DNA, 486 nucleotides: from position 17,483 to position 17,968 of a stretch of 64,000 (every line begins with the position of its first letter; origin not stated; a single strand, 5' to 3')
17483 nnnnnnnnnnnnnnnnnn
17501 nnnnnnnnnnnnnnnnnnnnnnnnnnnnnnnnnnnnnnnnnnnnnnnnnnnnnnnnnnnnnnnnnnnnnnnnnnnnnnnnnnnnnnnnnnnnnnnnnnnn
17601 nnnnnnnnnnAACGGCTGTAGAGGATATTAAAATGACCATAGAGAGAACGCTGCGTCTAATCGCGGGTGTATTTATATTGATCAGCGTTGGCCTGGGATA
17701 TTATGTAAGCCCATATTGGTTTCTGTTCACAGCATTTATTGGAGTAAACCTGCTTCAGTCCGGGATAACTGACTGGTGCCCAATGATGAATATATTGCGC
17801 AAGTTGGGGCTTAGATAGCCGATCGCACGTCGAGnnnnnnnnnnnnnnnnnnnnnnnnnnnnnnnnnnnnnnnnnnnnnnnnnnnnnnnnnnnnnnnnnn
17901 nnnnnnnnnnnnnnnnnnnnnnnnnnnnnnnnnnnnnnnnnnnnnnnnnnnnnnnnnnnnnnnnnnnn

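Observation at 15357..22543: Thiol/metal-sensor-like operon: a CstR-like DUF156 repressor, FmdB zinc ribbon and thioredoxin translationally coupled to a complete TolC-MFP-RND efflux system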

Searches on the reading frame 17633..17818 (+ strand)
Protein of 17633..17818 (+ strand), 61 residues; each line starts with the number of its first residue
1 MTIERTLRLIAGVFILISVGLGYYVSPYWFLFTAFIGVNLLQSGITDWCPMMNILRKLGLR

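Call 3: search_protein_families(library=pfam, proteins=[window:17633-17818:+], max_evalue=0.01)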
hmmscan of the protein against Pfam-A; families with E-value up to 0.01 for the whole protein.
window:17633-17818:+ (61 aa): 1 family
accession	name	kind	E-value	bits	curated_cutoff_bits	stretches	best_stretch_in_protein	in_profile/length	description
PF11127.14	YgaP-like_TM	-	8.1e-14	52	25.3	1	2-56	7-59/66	Inner membrane protein YgaP-like, transmembrane domain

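Call 4: search_protein_families(library=ncbifam, proteins=[window:17633-17818:+], max_evalue=0.01)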
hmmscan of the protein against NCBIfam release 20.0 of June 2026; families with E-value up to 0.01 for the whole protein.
window:17633-17818:+ (61 aa): 0 families

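Call 61: find_related_loci(query=A4, collection=metagenome_contigs, flank=8000)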
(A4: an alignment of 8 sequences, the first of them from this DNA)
Query A4 (61 aa) in metagenome_contigs; peptide patterns used: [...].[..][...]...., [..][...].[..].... (x = any residue, [..] = any of these).
600 stretches matched a pattern (row limit reached: there are more); 579 encode a relative of the query (tblastn E <= 1e-3); the best 80 are kept; 80 distinct loci.
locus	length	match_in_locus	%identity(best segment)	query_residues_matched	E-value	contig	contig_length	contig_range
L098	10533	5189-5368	77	1-60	2e-32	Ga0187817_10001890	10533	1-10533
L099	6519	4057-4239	70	1-61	1e-32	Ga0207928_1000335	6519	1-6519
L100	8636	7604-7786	74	1-61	3e-32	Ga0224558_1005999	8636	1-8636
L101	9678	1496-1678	74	1-61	3e-32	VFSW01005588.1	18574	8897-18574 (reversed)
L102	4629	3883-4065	74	1-61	3e-32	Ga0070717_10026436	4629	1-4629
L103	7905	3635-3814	75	1-60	8e-32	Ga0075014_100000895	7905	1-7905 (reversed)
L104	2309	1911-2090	75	1-60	7e-31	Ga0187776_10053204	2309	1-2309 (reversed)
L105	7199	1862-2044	70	1-61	1e-30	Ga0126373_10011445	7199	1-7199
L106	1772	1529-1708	73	1-60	2e-30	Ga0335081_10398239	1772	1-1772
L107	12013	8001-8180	73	1-60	4e-30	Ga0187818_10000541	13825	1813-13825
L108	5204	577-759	69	1-61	3e-30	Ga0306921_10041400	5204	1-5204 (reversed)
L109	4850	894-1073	78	1-60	2e-30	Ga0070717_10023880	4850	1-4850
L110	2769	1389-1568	75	1-60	3e-30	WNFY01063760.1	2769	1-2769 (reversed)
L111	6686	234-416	74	1-61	5e-30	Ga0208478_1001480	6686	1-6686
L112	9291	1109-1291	69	1-61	4e-30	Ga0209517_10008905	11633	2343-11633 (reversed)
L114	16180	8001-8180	77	1-60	5e-30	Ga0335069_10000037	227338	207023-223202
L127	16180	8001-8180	68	1-60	6e-29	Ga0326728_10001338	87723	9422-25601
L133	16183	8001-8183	66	1-61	2e-28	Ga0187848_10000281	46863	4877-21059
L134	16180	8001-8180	73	1-60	1e-28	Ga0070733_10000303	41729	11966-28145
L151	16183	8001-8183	72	1-61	3e-28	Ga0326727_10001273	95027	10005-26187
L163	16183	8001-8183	70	1-61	7e-28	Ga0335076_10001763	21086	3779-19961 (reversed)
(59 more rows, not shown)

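Call 64: search_protein_families(library=pfam, proteins=[L134:698-1600:+, L134:1710-2177:+, L133:1171-1791:-, L133:879-1160:-, L133:1831-2238:-, L151:512-1015:-, L151:1072-1551:-, L163:108-482:-, L127:1815-2321:-, L114:1678-2175:+], max_evalue=0.001)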
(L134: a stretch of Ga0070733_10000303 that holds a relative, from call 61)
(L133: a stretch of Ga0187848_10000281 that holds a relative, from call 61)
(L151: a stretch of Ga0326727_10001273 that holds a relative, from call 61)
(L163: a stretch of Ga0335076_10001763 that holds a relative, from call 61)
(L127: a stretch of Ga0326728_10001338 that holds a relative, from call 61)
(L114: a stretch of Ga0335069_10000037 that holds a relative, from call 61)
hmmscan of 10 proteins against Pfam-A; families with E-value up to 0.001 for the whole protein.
L134:698-1600:+ (300 aa): 5 families
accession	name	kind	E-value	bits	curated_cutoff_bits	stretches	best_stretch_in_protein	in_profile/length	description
PF08281.18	Sigma70_r4_2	-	4.3e-17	61.9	25.7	1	131-180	3-52/54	Sigma-70, region 4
PF04542.20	Sigma70_r2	-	3.4e-11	43.2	24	1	27-89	5-69/71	Sigma-70 region 2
PF04545.22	Sigma70_r4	-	4.5e-09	36.1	24.1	1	135-183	1-49/50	Sigma-70, region 4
PF07638.17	Sigma70_ECF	-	4.3e-05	23.9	21.1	0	136-186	133-183/185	ECF sigma factor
PF13490.11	zf-HC2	-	4.7e-05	23.8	22.2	1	219-252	1-34/35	Putative zinc-finger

L134:1710-2177:+ (155 aa): 1 family
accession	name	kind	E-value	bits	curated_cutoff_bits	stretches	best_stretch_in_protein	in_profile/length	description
PF02566.24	OsmC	-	7.5e-17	62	27.5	1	35-131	2-97/100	OsmC-like protein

L133:1171-1791:- (206 aa): 5 families
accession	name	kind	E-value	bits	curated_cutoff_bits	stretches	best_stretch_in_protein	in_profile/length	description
PF08281.18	Sigma70_r4_2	-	2.8e-16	59.3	25.7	1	135-186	2-53/54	Sigma-70, region 4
PF04542.20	Sigma70_r2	-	1.3e-12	47.7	24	1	25-88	2-67/71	Sigma-70 region 2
PF04545.22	Sigma70_r4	-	2e-09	37.2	24.1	1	140-189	1-50/50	Sigma-70, region 4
PF07638.17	Sigma70_ECF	-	0.00015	22.1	21.1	0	125-192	118-184/185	ECF sigma factor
PF22233.2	PhyR_sigma-like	-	0.00072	19.7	27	0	151-183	11-43/50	Response regulator PhyR, sigma-like domain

L133:879-1160:- (93 aa): 1 family
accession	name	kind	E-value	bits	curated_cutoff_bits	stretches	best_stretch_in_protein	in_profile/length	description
PF13490.11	zf-HC2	-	5.8e-10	39.5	22.2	1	10-43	1-34/35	Putative zinc-finger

L133:1831-2238:- (135 aa): 1 family
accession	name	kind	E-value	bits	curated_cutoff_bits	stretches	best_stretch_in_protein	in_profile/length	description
PF02566.24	OsmC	-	1.9e-16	60.7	27.5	1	32-125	1-99/100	OsmC-like protein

L151:512-1015:- (167 aa): 6 families
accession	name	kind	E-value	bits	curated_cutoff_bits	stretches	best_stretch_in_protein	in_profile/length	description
PF00578.27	AhpC-TSA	-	5.5e-24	84.9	26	1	33-144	5-122/124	AhpC/TSA family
PF08534.16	Redoxin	-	9.9e-21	74.5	26.6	1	31-154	4-139/148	Redoxin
PF13905.12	Thioredoxin_8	-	8.8e-12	45.6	27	1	53-143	1-94/94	Thioredoxin-like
PF00085.26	Thioredoxin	-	2.6e-07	31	23.5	1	54-99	19-63/103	Thioredoxin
PF00255.25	GSHPx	-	5.1e-06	26.5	27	1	36-92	4-59/108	Glutathione peroxidase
PF02630.20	SCO1-SenC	-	0.00086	19.7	22.8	0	34-119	2-93/134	SCO1/SenC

L151:1072-1551:- (159 aa): 1 family
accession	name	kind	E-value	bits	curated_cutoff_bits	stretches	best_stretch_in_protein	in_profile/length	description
PF00581.25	Rhodanese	-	4.1e-06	27.6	22.2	1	65-138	21-92/102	Rhodanese-like domain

L163:108-482:- (124 aa): 4 families
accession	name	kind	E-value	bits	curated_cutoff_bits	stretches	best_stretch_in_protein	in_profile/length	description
PF01022.26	HTH_5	-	1.4e-13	51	22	1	20-63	2-45/47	Bacterial regulatory protein, arsR family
PF12840.13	HTH_20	-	1.5e-12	47.7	27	1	17-63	1-48/51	Helix-turn-helix domain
PF12802.13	MarR_2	-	0.00042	20.9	27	1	23-69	8-56/61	MarR family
PF01047.28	MarR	-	0.0006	20.1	24.6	1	23-68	6-52/59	MarR family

L127:1815-2321:- (168 aa): 1 family
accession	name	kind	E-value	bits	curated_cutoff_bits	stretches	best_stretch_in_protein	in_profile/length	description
PF02566.24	OsmC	-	5.6e-15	56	27.5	1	64-157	1-99/100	OsmC-like protein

L114:1678-2175:+ (165 aa): 1 family
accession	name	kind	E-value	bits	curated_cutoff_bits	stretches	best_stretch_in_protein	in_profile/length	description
PF02566.24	OsmC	-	6.3e-19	68.7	27.5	1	45-140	2-96/100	OsmC-like protein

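Call 70: find_homologous_proteins(query=window:17633-17818:+, max_evalue=1e-10)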
Query window:17633-17818:+ (61 aa): 732 proteins with E <= 1e-10 among 735 candidates; the best 120 are listed.
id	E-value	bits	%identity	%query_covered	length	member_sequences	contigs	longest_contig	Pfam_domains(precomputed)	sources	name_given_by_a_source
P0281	3.7e-33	130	100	100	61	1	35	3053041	PF11127.15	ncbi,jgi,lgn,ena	ncbi:MAG: YgaP family membrane protein [Armatimonadota bacterium]|jgi:hypothetical protein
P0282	1.9e-31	124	95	100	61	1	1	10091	PF11127.15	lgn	-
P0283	3.5e-31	123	93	100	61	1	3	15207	PF11127.15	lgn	-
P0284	5.2e-31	123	93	100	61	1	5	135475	PF11127.15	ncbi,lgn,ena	-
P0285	7.0e-31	122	93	100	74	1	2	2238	PF11127.15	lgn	-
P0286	6.3e-30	119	85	100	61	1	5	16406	PF11127.15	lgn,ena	-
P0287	9.0e-29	116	82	100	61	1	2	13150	PF11127.15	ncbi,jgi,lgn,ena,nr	ncbi:MAG: DUF2892 domain-containing protein [Armatimonadetes bacterium]|jgi:hypothetical protein|nr:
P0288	1.2e-27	112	84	100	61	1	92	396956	PF11127.15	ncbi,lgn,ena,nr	ncbi:MAG: DUF2892 domain-containing protein [Armatimonadetes bacterium]|nr:DUF2892 domain-containing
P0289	2.5e-27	111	80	100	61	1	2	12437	PF11127.15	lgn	-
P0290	2.7e-27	111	82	100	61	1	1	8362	PF11127.15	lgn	-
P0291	3.7e-27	111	79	100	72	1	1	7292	PF11127.15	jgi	jgi:hypothetical protein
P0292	4.1e-27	111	79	100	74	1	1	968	PF11127.15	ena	-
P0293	5.8e-27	110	80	98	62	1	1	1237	PF11127.15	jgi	jgi:hypothetical protein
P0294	6.5e-27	110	80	98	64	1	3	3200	PF11127.15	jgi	jgi:hypothetical protein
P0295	1.6e-26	109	75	100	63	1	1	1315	PF11127.15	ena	-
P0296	2.3e-26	108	79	100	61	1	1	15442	PF11127.15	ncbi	-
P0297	2.6e-26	108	77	98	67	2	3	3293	PF11127.15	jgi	jgi:hypothetical protein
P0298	3.1e-26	108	77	98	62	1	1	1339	PF11127.15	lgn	-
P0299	3.3e-26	108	82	100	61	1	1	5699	PF11127.15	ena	-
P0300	3.3e-26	108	78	98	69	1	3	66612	PF11127.15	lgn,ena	-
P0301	3.4e-26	108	77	100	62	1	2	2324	PF11127.15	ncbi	-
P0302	3.6e-26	108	77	100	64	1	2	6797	PF11127.15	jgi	jgi:hypothetical protein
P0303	3.9e-26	107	80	100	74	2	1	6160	PF11127.15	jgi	jgi:hypothetical protein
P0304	4.3e-26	107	78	98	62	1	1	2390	PF11127.15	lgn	-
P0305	4.6e-26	107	78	98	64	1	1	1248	PF11127.15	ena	-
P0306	7.0e-26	107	77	98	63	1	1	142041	PF11127.15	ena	-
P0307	8.6e-26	106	77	100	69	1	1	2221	PF11127.15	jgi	jgi:hypothetical protein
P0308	1.0e-25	106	77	98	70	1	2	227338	PF11127.15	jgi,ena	-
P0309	1.3e-25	106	75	100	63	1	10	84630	PF11127.15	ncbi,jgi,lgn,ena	ncbi:MAG TPA: DUF2892 domain-containing protein [Terriglobales bacterium]|jgi:hypothetical protein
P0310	1.3e-25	106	75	100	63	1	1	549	PF11127.15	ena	-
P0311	1.3e-25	106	75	100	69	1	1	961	PF11127.15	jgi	jgi:Protein of unknown function (DUF2892)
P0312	1.3e-25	106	79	93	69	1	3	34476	PF11127.15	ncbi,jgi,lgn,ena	-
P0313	1.6e-25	105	75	100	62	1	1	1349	PF11127.15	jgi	jgi:hypothetical protein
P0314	1.7e-25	105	77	100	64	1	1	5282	PF11127.15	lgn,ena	-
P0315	1.9e-25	105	79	100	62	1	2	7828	PF11127.15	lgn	-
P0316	1.9e-25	105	76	97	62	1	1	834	PF11127.15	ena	-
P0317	1.9e-25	105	75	98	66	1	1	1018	PF11127.15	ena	-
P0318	2.3e-25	105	77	100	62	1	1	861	PF11127.15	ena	-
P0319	2.4e-25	105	77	100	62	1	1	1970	PF11127.15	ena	-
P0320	2.4e-25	105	77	100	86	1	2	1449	PF11127.15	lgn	-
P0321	2.6e-25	105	75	100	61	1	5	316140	PF11127.15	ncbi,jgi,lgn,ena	jgi:hypothetical protein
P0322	3.0e-25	105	77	98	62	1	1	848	PF11127.15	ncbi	-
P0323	3.2e-25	105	75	98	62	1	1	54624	PF11127.15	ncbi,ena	-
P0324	3.8e-25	104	74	100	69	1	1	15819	PF11127.15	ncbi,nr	ncbi:MAG: DUF2892 domain-containing protein [Armatimonadetes bacterium]|nr:DUF2892 domain-containing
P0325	3.9e-25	104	78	98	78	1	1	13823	PF11127.15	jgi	jgi:hypothetical protein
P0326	3.9e-25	104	75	100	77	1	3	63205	PF11127.15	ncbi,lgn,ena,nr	ncbi:MAG: DUF2892 domain-containing protein [Acidobacteriia bacterium]|nr:DUF2892 domain-containing 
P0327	4.0e-25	104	74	100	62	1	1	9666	PF11127.15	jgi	jgi:DUF2892 family protein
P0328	4.4e-25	104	72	100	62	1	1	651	PF11127.15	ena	-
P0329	4.6e-25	104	74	100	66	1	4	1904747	PF11127.15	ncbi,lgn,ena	-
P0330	5.4e-25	104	77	98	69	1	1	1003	PF11127.15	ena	-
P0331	5.6e-25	104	72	98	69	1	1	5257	PF11127.15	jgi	jgi:hypothetical protein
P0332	6.3e-25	104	78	98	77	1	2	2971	PF11127.15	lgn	-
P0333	6.6e-25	104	74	100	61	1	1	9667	PF11127.15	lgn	-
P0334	6.9e-25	104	75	100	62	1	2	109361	PF11127.15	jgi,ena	jgi:hypothetical protein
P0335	6.9e-25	104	75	100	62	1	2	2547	PF11127.15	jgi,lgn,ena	jgi:hypothetical protein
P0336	7.2e-25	103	74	100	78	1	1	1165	PF11127.15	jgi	jgi:hypothetical protein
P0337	7.4e-25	103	77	100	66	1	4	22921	PF11127.15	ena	-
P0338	7.6e-25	103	74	100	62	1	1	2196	PF11127.15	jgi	jgi:hypothetical protein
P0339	7.7e-25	103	75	100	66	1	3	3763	PF11127.15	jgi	jgi:hypothetical protein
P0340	7.7e-25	103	75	100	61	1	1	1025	PF11127.15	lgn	-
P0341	7.9e-25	103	77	100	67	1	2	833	PF11127.15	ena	-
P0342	8.2e-25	103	74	100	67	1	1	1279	PF11127.15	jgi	jgi:hypothetical protein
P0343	8.3e-25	103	75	98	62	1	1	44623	PF11127.15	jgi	jgi:hypothetical protein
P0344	8.3e-25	103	77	98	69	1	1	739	PF11127.15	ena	-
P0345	8.5e-25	103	75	100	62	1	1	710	PF11127.15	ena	-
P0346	8.5e-25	103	75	100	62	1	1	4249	PF11127.15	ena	-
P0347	8.8e-25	103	74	100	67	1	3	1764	PF11127.15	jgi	jgi:hypothetical protein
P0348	9.0e-25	103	75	100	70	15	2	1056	PF11127.15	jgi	jgi:Protein of unknown function (DUF2892)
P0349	9.5e-25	103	75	100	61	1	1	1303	PF11127.15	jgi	jgi:hypothetical protein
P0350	9.5e-25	103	75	100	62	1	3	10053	PF11127.15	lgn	-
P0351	9.6e-25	103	74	100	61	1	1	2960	PF11127.15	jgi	jgi:hypothetical protein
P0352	9.9e-25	103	75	100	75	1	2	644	PF11127.15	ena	-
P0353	1.0e-24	103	77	98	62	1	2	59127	PF11127.15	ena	-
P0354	1.0e-24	103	75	98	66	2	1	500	PF11127.15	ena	-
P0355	1.1e-24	103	75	98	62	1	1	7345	PF11127.15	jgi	jgi:hypothetical protein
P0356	1.1e-24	103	75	98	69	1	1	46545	PF11127.15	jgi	jgi:Protein of unknown function (DUF2892)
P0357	1.2e-24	103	75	98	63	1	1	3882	PF11127.15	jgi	jgi:Inner membrane protein YgaP-like, transmembrane domain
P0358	1.3e-24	103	74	100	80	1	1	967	PF11127.15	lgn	-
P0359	1.3e-24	103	74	100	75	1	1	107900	PF11127.15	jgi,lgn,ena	-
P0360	1.4e-24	103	69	100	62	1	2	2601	PF11127.15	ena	-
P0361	1.4e-24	103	70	100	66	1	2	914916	PF11127.15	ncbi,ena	-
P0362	1.4e-24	103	74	100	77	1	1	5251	PF11127.15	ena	-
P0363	1.5e-24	102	73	98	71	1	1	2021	PF11127.15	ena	-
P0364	1.6e-24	102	75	98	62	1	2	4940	PF11127.15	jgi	jgi:hypothetical protein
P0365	1.8e-24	102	72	100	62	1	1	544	PF11127.15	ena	-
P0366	1.9e-24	102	70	100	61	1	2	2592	PF11127.15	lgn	-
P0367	1.9e-24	102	77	100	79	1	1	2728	PF11127.15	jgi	jgi:hypothetical protein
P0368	2.2e-24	102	75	98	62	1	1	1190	PF11127.15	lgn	-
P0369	2.2e-24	102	69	100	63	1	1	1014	PF11127.15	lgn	-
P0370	2.2e-24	102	74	100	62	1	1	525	PF11127.15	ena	-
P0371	2.2e-24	102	74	100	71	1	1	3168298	PF11127.15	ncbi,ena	-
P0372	2.2e-24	102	74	100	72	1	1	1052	PF11127.15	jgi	jgi:hypothetical protein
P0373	2.3e-24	102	72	100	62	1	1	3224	PF11127.15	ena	-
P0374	2.5e-24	102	74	100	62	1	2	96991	PF11127.15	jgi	jgi:hypothetical protein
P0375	2.5e-24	102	74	100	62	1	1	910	PF11127.15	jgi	jgi:hypothetical protein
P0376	2.5e-24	102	74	100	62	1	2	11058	PF11127.15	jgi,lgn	jgi:hypothetical protein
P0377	2.5e-24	102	74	100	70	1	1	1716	PF11127.15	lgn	-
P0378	2.5e-24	102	74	100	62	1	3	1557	PF11127.15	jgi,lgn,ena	-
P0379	2.6e-24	102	74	100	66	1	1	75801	PF11127.15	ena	-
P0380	2.7e-24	102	72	100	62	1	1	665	PF11127.15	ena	-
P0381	2.9e-24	102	72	100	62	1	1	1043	PF11127.15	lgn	-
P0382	2.9e-24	102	75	100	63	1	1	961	PF11127.15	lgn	-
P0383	2.9e-24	102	69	100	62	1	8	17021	PF11127.15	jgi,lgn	jgi:hypothetical protein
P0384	3.0e-24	101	75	98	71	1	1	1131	PF11127.15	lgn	-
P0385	3.1e-24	101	75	98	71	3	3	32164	PF11127.15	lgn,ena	-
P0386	3.1e-24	101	74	100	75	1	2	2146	PF11127.15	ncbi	-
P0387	3.1e-24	101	74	100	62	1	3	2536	PF11127.15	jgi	jgi:hypothetical protein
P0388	3.2e-24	101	75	100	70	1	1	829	PF11127.15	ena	-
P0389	3.2e-24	101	75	98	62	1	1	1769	PF11127.15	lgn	-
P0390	3.3e-24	101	74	100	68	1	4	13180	PF11127.15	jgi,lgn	-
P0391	3.5e-24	101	74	100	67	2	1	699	PF11127.15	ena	-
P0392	3.5e-24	101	73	98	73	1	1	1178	PF11127.15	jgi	-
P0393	3.6e-24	101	69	100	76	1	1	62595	PF11127.15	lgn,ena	-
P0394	3.6e-24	101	72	100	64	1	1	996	PF11127.15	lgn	-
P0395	3.8e-24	101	73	98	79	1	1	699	PF11127.15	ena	-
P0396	3.8e-24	101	75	100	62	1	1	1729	PF11127.15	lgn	-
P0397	3.8e-24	101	72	100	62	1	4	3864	PF11127.15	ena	-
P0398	3.8e-24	101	75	98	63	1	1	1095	PF11127.15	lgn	-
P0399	3.9e-24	101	73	98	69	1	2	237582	PF11127.15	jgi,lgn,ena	jgi:hypothetical protein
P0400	4.0e-24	101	73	98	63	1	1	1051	PF11127.15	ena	-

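Call 71: find_encoding_contigs(protein=P0309, flank=9000, max_places=2)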
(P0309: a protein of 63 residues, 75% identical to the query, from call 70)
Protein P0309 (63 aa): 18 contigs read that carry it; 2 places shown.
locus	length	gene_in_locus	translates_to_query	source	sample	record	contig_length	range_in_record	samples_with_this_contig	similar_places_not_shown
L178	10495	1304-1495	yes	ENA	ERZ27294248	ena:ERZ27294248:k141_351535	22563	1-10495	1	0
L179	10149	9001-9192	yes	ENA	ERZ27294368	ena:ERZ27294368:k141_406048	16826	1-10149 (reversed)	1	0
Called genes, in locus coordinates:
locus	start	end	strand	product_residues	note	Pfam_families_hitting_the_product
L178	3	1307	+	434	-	?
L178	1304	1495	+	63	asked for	PF11127:YgaP-like_TM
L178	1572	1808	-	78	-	PF05532:CsbD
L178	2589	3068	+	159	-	PF00072:Response_reg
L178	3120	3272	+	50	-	PF11752:DUF3309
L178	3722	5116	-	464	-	PF00882:Zn_dep_PLPC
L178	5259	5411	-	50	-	PF18919:DUF5670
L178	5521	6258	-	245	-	PF04366:Ysc84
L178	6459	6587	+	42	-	-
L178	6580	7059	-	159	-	PF00072:Response_reg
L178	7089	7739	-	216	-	PF00072:Response_reg, PF00196:GerE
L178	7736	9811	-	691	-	PF05227:CHASE3, PF00989:PAS, PF08448:PAS_4, PF13188:PAS_8 (weak), PF13426:PAS_9, PF08448:PAS_4, PF07730:HisKA_3, PF02518:HATPase_c, +3 more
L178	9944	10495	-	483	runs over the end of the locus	PF01566:Nramp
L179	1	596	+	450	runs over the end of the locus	PF02321:OEP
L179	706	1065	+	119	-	-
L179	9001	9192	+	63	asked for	PF11127:YgaP-like_TM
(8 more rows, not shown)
